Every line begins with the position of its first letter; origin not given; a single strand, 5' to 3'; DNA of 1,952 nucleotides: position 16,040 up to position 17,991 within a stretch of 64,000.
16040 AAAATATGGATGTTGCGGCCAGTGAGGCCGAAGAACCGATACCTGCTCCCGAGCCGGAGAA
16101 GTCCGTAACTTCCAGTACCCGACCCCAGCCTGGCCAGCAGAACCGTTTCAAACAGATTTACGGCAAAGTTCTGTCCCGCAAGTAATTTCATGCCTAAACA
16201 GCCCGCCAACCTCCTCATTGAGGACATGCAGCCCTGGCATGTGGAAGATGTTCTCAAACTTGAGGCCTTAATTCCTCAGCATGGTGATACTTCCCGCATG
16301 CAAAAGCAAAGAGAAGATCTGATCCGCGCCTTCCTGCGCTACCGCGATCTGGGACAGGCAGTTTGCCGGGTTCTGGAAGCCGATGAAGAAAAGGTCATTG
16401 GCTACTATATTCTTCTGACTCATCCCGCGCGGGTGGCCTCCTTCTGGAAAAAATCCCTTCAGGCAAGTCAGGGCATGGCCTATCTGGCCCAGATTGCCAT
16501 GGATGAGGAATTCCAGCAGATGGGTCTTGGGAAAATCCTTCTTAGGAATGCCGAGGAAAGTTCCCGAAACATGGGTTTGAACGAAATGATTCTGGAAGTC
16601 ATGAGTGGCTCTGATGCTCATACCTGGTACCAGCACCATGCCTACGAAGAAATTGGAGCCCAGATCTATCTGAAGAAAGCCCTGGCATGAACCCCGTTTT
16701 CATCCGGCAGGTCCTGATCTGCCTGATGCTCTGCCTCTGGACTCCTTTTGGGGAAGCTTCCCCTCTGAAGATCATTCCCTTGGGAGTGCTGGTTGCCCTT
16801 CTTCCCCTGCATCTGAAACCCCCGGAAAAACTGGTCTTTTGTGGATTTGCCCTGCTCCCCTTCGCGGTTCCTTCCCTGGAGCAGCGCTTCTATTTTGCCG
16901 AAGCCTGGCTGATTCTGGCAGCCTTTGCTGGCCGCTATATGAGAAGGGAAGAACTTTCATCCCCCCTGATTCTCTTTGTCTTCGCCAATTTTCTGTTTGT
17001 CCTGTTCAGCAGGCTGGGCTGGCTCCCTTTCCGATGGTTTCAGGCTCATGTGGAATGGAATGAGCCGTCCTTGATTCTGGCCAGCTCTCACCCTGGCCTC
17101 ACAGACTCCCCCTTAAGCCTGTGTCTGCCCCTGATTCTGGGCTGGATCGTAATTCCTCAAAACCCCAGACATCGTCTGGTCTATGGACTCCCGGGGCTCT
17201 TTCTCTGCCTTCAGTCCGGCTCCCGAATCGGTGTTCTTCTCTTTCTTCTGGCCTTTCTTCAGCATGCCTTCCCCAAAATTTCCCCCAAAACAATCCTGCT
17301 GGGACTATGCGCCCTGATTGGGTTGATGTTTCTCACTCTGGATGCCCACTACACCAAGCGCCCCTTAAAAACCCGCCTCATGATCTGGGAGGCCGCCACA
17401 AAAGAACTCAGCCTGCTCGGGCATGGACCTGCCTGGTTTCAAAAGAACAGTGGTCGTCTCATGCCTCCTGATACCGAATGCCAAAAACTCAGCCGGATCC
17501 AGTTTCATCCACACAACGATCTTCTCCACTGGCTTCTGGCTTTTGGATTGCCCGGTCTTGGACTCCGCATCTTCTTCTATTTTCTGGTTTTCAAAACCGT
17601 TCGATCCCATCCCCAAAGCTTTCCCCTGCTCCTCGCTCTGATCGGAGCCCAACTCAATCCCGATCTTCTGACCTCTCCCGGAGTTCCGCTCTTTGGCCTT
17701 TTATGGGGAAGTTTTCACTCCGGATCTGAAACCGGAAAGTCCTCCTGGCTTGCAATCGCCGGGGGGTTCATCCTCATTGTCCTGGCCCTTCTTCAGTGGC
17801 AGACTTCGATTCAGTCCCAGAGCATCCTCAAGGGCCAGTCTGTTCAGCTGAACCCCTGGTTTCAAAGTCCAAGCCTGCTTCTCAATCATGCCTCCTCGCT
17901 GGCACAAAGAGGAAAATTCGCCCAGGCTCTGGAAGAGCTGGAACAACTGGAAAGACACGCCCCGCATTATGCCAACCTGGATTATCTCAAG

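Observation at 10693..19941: Co-directional flagellar filament cluster carrying glycosylation-type genes: fliD, Maf/DUF115, fliS, GNAT, Wzy_C-like::TPR membrane protein, TPR lipoprotein, OMP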

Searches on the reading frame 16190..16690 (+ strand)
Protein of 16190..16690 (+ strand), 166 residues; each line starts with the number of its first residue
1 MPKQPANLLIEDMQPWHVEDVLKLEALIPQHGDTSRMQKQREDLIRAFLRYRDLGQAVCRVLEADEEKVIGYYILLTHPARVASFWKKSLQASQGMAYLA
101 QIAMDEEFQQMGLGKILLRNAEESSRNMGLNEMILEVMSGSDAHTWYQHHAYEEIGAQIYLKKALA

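Call 3: search_protein_families(library=pfam, proteins=[window:16190-16690:+], max_evalue=0.01)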
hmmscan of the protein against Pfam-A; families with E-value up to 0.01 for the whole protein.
window:16190-16690:+ (166 aa): 4 families
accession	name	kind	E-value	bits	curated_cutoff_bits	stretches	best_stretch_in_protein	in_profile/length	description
PF00583.31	Acetyltransf_1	-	3.4e-10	40.6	20.7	1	51-147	24-111/116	Acetyltransferase (GNAT) family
PF13508.13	Acetyltransf_7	-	1.2e-06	29.2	27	1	61-153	7-83/84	Acetyltransferase (GNAT) domain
PF13673.13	Acetyltransf_10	-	4.1e-05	24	23.6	1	96-159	52-114/128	Acetyltransferase (GNAT) domain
PF13480.13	Acetyltransf_6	-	0.003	18.2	22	0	93-132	92-131/143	Acetyltransferase (GNAT) domain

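Call 4: search_protein_families(library=ncbifam, proteins=[window:16190-16690:+], max_evalue=0.01)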
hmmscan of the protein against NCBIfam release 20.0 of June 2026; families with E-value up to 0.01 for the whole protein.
window:16190-16690:+ (166 aa): 9 families
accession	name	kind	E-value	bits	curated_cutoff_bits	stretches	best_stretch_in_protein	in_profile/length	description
TIGR01575.1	rimI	equivalog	7.9e-10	39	86.4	1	72-157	33-117/132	ribosomal protein S18-alanine N-acetyltransferase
NF040503.1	resist_ArsN1a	equivalog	0.00046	20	170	1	36-157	28-138/159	arsinothricin resistance N-acetyltransferase ArsN1 family A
TIGR01211.1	ELP3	subfamily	0.00062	18.4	350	1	103-162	464-519/522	tRNA uridine(34) 5-carboxymethylaminomethyl modification radical SAM/GNAT enzyme Elp3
NF002959.0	PRK03624.1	equivalog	0.00086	19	124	1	100-164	76-140/147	GNAT family acetyltransferase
NF003641.0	PRK05279.1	equivalog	0.001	18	344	1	92-155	355-415/441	amino-acid N-acetyltransferase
NF040501.1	resist_ArsN2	equivalog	0.0013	18.4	125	1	92-155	44-104/133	arsenic resistance N-acetyltransferase ArsN2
NF007025.1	PRK09491.1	equivalog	0.0018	18.2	173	1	97-155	63-122/145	ribosomal protein S18-alanine N-acetyltransferase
TIGR01890.1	N-Ac-Glu-synth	equivalog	0.0038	16.2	202.85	1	92-155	343-403/429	amino-acid N-acetyltransferase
NF053587.1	SpmdActasePaiA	equivalog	0.0084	15.9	250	1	99-159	93-154/172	spermidine/spermine N(1)-acetyltransferase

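Call 48: search_solved_structures(query=window:16190-16690:+, max_evalue=0.01)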
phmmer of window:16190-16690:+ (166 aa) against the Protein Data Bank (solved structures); distinct sequences matched with E-value up to 0.01: 4.
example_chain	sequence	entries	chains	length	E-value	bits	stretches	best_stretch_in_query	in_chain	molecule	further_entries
1vkc_A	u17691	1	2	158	0.00096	22.7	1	96-153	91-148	putative acetyl transferase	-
5kf1_A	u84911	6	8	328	0.0013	22.2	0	86-144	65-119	Predicted acetyltransferase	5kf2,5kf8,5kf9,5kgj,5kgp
5kgh_A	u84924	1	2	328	0.0017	21.9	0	86-144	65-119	Predicted acetyltransferase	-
5kga_A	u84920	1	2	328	0.0019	21.7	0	86-144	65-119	Predicted acetyltransferase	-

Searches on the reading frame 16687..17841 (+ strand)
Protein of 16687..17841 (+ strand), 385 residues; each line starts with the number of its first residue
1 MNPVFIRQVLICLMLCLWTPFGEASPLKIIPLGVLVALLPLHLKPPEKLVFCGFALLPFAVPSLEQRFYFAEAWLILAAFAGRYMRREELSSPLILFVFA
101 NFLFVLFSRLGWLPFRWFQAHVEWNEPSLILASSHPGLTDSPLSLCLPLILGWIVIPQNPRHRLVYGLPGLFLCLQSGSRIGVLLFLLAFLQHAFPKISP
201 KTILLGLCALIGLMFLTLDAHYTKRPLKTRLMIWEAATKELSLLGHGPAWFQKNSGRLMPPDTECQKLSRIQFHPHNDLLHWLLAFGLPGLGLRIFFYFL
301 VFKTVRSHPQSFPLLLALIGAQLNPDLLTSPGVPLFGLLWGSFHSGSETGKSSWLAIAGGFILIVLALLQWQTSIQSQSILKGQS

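Call 87: search_solved_structures(query=A4, max_evalue=10, show_alignments=2)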
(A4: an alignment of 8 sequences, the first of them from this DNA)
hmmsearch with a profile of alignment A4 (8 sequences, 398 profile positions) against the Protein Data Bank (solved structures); distinct sequences matched with E-value up to 10: 0.
